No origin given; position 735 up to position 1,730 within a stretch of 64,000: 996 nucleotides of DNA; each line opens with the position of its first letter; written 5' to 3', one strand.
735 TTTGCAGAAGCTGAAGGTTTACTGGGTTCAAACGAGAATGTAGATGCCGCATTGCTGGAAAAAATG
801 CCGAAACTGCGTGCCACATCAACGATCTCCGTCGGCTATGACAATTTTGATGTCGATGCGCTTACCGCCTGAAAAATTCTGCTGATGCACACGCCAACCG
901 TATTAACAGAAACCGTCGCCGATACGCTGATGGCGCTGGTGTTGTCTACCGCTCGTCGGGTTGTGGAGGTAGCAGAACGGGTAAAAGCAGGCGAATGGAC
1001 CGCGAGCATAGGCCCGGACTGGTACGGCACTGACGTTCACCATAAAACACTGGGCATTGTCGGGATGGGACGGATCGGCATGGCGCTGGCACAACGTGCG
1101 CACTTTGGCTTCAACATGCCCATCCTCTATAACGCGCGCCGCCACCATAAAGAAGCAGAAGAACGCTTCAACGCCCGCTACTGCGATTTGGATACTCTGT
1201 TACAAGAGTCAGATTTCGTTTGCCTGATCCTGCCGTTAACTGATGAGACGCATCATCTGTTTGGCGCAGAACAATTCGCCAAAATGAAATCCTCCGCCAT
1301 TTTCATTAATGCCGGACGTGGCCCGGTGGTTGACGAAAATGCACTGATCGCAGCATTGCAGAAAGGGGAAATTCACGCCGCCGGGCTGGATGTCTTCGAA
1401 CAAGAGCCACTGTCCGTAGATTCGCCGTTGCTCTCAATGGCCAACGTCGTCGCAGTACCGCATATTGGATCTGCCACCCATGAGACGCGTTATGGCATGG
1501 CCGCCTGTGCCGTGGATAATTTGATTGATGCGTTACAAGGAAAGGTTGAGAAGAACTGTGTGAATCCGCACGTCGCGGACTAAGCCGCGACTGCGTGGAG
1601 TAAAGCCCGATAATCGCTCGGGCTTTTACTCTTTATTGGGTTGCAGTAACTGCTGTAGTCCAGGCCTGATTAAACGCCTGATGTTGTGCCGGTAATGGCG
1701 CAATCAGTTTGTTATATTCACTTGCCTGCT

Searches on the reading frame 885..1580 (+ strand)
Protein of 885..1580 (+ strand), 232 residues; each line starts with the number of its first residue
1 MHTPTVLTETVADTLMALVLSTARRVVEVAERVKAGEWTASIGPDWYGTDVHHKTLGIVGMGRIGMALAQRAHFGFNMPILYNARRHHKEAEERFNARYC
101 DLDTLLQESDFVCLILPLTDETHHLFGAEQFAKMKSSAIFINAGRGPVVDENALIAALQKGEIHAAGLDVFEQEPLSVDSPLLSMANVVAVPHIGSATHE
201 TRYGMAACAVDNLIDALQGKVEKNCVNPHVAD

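Call 11: list_cluster_members(proteins=[window:609-869:+, window:885-1580:+])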
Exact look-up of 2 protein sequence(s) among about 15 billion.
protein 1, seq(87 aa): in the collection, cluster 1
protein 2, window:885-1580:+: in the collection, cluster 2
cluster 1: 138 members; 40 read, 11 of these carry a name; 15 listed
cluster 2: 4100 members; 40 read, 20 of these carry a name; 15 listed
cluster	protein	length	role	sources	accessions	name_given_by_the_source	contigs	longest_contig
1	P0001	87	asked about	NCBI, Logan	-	-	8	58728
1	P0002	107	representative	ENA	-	-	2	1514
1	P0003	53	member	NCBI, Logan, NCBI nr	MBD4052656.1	bifunctional glyoxylate/hydroxypyruvate reductase B, partial [Xanthomonas citri pv. citri] | bifunctional glyoxylate/hydroxypyruvate reductase B [Xanthomonas citri pv. citri]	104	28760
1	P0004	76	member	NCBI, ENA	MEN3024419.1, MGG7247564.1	bifunctional glyoxylate/hydroxypyruvate reductase B, partial [Pseudomonas aeruginosa]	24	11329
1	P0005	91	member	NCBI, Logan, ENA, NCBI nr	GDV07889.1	glyoxylate/hydroxypyruvate reductase B [Escherichia coli]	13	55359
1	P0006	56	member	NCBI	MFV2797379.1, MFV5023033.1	bifunctional glyoxylate/hydroxypyruvate reductase B, partial [Escherichia coli]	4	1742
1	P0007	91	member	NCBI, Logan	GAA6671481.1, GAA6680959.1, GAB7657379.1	hypothetical protein OkiPb00147_35310 [Escherichia coli]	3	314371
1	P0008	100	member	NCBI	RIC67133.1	bifunctional glyoxylate/hydroxypyruvate reductase B, partial [Escherichia coli]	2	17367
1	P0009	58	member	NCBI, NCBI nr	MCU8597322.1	bifunctional glyoxylate/hydroxypyruvate reductase B, partial [Escherichia coli] | bifunctional glyoxylate/hydroxypyruvate reductase B [Escherichia coli]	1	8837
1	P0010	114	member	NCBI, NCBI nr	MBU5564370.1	bifunctional glyoxylate/hydroxypyruvate reductase B, partial [Escherichia sp. S69_ASV_4] | bifunctional glyoxylate/hydroxypyruvate reductase B [Escherichia sp. S69_ASV_4]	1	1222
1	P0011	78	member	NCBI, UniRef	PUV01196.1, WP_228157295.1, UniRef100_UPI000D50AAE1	bifunctional glyoxylate/hydroxypyruvate reductase B, partial [Acinetobacter baumannii] | hypothetical protein n=1 Tax=Acinetobacter baumannii TaxID=470 RepID=UPI000D50AAE1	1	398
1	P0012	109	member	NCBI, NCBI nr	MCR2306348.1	bifunctional glyoxylate/hydroxypyruvate reductase B, partial [Salmonella enterica] | bifunctional glyoxylate/hydroxypyruvate reductase B [Salmonella enterica]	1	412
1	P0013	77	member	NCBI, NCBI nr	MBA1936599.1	bifunctional glyoxylate/hydroxypyruvate reductase B, partial [Escherichia coli] | bifunctional glyoxylate/hydroxypyruvate reductase B [Escherichia coli]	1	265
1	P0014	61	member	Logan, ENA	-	-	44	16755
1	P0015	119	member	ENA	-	-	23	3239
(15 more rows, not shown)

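Call 28: search_protein_families(library=pfam, proteins=[window:885-1580:+])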
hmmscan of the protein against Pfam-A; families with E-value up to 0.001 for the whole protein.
window:885-1580:+ (232 aa): 2 families
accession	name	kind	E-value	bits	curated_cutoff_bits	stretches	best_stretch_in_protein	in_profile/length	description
PF02826.25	2-Hacid_dh_C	-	5.9e-64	215.1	25.1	1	16-195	1-178/178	D-isomer specific 2-hydroxyacid dehydrogenase, NAD binding domain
PF00389.36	2-Hacid_dh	-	6.9e-08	32.7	24.6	1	1-227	88-134/134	D-isomer specific 2-hydroxyacid dehydrogenase, catalytic domain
